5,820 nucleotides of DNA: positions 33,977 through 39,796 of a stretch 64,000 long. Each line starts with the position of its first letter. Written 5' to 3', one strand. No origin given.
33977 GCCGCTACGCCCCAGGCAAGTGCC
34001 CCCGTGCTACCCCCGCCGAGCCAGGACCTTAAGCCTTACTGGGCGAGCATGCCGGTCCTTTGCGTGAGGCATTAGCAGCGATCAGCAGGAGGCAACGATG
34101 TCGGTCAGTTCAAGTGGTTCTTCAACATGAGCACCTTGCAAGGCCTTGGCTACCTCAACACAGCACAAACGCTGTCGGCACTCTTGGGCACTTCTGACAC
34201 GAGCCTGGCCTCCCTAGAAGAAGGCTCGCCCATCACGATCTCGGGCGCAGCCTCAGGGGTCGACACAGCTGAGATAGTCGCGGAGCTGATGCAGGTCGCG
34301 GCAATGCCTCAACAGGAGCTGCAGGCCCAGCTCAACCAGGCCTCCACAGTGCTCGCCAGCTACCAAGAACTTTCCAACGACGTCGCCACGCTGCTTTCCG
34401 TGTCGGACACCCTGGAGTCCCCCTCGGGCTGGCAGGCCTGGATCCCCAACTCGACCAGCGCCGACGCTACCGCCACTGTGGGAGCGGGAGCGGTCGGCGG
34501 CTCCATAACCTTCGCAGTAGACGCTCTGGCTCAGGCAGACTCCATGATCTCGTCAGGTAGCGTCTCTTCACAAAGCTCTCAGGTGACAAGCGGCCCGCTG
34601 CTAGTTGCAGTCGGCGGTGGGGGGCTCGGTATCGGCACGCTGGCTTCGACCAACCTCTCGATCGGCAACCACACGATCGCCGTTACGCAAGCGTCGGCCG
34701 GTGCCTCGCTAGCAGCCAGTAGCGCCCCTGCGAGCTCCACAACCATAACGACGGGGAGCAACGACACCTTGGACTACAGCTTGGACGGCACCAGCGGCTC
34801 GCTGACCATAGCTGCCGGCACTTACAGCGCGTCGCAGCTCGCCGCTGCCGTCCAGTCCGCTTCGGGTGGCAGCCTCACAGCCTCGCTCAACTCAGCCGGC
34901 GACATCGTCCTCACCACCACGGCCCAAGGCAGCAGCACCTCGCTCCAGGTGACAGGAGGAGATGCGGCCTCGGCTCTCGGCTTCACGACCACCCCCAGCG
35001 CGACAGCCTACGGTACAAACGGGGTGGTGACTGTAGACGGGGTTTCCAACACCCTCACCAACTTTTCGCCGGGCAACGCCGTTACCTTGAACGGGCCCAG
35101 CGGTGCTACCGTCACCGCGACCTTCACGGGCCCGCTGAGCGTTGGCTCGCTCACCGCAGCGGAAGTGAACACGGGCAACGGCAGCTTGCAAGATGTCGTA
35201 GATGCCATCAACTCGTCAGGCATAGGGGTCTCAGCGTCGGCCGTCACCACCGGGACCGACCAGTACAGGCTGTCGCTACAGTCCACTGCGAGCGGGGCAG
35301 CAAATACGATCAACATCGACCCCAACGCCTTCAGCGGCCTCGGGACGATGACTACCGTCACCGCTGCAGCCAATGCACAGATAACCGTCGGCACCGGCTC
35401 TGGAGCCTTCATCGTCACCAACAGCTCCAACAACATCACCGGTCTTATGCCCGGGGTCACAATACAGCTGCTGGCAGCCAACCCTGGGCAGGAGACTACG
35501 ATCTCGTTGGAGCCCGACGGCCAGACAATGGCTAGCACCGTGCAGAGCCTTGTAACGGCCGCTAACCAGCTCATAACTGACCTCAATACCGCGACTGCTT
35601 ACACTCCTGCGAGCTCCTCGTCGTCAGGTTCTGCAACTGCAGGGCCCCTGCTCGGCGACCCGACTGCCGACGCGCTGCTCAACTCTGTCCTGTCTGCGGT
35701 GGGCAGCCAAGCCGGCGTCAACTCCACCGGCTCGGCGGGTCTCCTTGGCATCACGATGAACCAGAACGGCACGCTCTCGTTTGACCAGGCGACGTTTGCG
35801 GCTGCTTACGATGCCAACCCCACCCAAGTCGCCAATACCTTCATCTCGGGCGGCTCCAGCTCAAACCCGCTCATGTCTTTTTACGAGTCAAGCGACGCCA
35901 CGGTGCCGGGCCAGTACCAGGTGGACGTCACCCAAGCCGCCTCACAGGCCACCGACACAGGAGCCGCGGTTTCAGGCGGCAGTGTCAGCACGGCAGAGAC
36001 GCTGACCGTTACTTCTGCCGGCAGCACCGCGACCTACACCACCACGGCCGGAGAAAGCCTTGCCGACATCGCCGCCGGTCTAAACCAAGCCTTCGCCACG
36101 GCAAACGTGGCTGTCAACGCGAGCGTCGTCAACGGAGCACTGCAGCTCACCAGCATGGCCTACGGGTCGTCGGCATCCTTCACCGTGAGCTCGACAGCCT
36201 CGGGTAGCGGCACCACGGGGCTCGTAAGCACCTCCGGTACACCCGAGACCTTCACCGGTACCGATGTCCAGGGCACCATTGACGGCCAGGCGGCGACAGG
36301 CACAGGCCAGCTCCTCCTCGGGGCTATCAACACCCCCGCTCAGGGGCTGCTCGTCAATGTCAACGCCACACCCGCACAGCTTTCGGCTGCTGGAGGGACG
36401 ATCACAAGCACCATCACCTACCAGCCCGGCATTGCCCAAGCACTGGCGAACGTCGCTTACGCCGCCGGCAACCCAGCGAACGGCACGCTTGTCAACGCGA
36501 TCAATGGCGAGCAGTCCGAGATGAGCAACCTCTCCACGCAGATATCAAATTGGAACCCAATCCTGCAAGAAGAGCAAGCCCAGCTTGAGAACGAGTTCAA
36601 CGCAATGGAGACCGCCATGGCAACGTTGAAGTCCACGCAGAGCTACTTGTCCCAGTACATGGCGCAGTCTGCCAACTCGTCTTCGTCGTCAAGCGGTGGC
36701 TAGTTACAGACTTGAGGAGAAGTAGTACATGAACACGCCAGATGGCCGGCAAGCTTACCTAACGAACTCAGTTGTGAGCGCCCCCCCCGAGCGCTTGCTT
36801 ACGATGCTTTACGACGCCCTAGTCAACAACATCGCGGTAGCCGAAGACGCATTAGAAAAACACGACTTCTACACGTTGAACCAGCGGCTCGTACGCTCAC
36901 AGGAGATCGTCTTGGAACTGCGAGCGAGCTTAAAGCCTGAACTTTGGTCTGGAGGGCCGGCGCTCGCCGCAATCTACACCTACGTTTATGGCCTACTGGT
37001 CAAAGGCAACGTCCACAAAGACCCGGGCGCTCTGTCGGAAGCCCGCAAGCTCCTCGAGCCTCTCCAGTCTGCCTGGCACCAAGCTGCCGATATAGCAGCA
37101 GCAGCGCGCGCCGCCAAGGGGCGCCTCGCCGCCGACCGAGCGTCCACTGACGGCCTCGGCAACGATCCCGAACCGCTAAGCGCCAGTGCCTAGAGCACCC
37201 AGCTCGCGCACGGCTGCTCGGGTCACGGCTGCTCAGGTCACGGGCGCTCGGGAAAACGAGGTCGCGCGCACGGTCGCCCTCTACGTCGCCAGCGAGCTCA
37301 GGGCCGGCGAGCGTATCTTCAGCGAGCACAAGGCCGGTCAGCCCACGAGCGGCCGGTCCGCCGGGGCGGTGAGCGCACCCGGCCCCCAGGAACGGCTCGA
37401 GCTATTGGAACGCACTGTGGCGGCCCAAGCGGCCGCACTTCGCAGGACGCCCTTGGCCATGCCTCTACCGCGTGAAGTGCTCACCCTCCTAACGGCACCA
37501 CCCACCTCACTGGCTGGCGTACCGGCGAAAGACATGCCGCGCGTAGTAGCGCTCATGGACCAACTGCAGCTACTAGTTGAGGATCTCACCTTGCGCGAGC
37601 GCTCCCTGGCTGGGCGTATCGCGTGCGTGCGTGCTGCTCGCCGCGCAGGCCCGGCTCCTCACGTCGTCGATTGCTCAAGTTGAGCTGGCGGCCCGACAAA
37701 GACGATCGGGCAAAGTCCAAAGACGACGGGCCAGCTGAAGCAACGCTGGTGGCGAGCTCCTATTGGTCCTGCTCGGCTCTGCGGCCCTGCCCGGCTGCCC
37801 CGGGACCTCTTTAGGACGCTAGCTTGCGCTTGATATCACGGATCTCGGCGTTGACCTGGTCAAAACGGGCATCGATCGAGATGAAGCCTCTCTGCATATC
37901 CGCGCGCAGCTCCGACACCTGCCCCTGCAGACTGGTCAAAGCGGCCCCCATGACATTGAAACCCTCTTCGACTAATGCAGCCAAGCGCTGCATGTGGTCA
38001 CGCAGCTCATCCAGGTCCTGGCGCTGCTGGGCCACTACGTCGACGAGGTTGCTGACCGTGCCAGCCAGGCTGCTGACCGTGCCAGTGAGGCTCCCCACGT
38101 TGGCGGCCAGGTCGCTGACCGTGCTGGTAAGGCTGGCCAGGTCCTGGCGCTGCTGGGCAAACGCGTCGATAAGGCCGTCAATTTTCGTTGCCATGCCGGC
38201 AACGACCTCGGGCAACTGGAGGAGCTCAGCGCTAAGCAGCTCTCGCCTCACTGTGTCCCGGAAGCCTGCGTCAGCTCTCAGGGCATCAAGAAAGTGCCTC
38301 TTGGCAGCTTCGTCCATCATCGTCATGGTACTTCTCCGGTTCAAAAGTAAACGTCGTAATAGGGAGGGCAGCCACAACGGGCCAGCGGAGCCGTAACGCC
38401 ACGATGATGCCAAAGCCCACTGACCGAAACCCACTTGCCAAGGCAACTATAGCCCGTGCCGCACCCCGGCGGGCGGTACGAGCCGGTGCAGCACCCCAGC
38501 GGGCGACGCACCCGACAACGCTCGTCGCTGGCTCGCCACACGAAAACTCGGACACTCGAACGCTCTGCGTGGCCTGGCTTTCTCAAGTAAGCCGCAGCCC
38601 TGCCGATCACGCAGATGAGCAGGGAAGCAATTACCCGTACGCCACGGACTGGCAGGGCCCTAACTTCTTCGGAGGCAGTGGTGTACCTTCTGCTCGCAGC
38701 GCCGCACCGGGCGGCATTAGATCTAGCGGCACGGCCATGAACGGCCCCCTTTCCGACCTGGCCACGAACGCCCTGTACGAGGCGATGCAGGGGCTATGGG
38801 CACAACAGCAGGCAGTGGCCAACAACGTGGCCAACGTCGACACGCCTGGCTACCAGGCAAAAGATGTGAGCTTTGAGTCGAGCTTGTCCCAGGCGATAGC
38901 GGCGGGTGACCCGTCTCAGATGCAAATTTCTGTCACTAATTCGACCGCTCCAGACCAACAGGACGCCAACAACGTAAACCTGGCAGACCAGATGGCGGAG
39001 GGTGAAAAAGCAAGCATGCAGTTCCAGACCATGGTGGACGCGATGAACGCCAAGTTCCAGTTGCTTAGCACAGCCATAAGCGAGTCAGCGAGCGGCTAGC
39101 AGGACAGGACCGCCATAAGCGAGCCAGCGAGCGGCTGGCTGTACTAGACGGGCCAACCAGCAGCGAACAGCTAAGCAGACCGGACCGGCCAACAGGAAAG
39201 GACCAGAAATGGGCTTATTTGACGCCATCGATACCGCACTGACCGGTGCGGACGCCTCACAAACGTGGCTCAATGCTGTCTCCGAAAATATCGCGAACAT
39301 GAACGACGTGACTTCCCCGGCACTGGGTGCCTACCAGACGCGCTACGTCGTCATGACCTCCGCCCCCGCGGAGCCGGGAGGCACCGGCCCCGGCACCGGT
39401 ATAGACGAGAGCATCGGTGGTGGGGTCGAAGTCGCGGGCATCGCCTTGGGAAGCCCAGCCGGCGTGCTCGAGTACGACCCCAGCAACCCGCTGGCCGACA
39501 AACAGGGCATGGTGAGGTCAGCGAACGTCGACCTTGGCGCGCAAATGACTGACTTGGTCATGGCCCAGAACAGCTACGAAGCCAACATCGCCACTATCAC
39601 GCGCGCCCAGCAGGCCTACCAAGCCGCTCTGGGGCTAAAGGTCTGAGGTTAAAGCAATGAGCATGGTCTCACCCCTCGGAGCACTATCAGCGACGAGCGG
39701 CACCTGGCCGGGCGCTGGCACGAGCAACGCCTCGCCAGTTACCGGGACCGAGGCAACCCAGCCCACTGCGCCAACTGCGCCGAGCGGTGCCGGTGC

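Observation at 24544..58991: Seven copies of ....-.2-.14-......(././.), each oriented into a flagellar gene: a candidate FliA/WhiG regulon signature that also covers early genes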

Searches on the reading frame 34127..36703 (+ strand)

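Call 8: search_protein_families(library=pfam, proteins=[window:34127-36703:+])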
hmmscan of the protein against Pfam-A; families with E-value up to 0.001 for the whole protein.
window:34127-36703:+ (858 aa): 3 families
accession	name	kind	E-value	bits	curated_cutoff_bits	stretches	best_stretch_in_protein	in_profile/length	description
PF07195.17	FliD_C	-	3.1e-31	109.1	25.4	2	414-589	1-162/236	Flagellar hook-associated protein 2 C-terminus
PF02465.23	FliD_N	-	1.2e-14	55.2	24.8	1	43-138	1-97/97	Flagellar hook-associated protein 2 N-terminus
PF07196.18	Flagellin_IN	-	6.9e-06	26.6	22.7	1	349-387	18-54/55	Flagellin hook IN motif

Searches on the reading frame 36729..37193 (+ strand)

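Call 8: search_protein_families(library=pfam, proteins=[window:36729-37193:+])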
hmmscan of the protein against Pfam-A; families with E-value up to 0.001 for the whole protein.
window:36729-37193:+ (154 aa): 1 family
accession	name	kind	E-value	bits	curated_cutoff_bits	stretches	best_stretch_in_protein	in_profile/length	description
PF02561.19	FliS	-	1.3e-27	96.8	26.7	1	8-119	2-114/115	Flagellar protein FliS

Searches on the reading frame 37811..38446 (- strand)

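Call 8: search_protein_families(library=pfam, proteins=[window:37811-38446:-])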
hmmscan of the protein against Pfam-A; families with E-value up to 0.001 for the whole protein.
window:37811-38446:- (211 aa): 6 families
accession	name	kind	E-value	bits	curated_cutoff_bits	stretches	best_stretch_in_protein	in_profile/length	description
PF04513.17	Baculo_PEP_C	-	1.7e-06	28.6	38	1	78-144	61-129/140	Baculovirus polyhedron envelope protein, PEP, C terminus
PF04102.17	SlyX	-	2.4e-05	25.3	30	0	129-160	17-48/67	SlyX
PF07889.17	DUF1664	-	0.00018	22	34.6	0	123-207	42-122/124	Protein of unknown function (DUF1664)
PF25014.1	NET2A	-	0.00018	21.9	33.1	1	104-210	121-233/235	NET2A-like domain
PF05531.17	NPV_P10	-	0.0002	22.2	29.8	0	170-209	20-58/75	Nucleopolyhedrovirus P10 protein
PF11559.13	ADIP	-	0.00065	20.2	34.3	0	63-143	49-129/151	Afadin- and alpha -actinin-Binding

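Call 18: search_protein_families(library=ncbifam, proteins=[window:37811-38446:-])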
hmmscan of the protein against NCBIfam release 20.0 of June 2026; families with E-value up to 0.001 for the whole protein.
window:37811-38446:- (211 aa): 6 families
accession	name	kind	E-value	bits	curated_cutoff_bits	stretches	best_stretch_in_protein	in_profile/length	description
NF040788.1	S-lay_SlaB_Mtsph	equivalog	7e-07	28.5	700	1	90-159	311-380/416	S-layer protein SlaB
TIGR00996.1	Mtu_fam_mce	paralog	4e-05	23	140.5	1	81-157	210-287/291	MCE family protein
NF038350.1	taxis_HmpF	equivalog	0.00021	19.8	200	1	68-158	461-551/553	pilus motility taxis protein HmpF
TIGR02168.1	SMC_prok_B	equivalog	0.00025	18.9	567.35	1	73-207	358-484/1181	chromosome segregation protein SMC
NF038218.1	IcmG_DotF_IVB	equivalog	0.00046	19.9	200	0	85-149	122-186/266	type IVB secretion system protein IcmG/DotF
TIGR02169.1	SMC_prok_A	equivalog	0.00084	17.1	729.4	1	66-209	351-493/1165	chromosome segregation protein SMC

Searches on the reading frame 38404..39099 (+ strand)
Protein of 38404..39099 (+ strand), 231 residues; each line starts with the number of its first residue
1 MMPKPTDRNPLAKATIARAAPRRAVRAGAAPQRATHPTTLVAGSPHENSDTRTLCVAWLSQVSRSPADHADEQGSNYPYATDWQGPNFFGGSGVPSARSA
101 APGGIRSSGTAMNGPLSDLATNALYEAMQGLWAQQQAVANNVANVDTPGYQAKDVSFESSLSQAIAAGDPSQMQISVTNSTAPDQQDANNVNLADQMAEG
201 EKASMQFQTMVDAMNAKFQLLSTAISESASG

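Call 8: search_protein_families(library=pfam, proteins=[window:38404-39099:+])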
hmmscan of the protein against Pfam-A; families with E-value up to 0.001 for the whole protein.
window:38404-39099:+ (231 aa): 1 family
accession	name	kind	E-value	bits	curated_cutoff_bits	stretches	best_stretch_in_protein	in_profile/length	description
PF00460.25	Flg_bb_rod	-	2.1e-07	31.2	20.7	1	126-151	6-31/31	Flagella basal body rod protein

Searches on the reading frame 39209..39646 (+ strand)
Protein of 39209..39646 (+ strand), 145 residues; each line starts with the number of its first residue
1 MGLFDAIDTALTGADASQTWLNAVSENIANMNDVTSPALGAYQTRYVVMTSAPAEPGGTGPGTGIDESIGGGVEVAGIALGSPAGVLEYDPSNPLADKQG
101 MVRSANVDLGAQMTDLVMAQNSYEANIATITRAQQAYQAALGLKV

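Call 8: search_protein_families(library=pfam, proteins=[window:39209-39646:+])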
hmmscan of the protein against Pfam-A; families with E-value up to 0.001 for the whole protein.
window:39209-39646:+ (145 aa): 1 family
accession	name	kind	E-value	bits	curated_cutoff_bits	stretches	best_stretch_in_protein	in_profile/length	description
PF06429.18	Flg_bbr_C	-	3.6e-10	39.6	23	1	98-142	1-45/46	Flagellar basal body rod FlgEFG protein C-terminal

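Call 59: find_related_loci(query=window:39209-39643:+, collection=metagenome_contigs, flank=10000)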
Query window:39209-39643:+ (145 aa) in metagenome_contigs; peptide patterns used: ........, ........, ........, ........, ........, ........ (x = any residue, [..] = any of these).
600 stretches matched a pattern (row limit reached: there are more); 106 encode a relative of the query (tblastn E <= 1e-3); the best 80 are kept; 80 distinct loci.
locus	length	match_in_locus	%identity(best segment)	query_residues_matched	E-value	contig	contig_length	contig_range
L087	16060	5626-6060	82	1-145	4e-78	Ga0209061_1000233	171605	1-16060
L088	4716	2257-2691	72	1-145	3e-67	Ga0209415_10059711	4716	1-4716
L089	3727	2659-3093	70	1-145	1e-66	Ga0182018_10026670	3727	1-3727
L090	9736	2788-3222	70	1-145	9e-67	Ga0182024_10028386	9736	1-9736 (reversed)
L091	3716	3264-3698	72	1-145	8e-61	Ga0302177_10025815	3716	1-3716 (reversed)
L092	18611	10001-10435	66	1-145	3e-60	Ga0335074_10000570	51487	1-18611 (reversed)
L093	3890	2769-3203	63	1-145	1e-59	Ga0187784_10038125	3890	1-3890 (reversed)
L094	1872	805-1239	53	1-145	1e-46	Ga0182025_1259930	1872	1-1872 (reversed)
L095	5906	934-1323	45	1-143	3e-32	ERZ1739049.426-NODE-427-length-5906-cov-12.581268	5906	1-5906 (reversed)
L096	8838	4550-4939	41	4-144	2e-26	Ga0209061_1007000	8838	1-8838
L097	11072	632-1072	38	1-143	7e-23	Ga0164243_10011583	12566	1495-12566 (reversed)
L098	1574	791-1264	36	1-143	9e-23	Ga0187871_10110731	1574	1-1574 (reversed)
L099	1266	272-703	37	1-143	6e-23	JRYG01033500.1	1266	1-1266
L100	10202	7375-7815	38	1-143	2e-22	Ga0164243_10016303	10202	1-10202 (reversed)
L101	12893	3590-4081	35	1-143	3e-22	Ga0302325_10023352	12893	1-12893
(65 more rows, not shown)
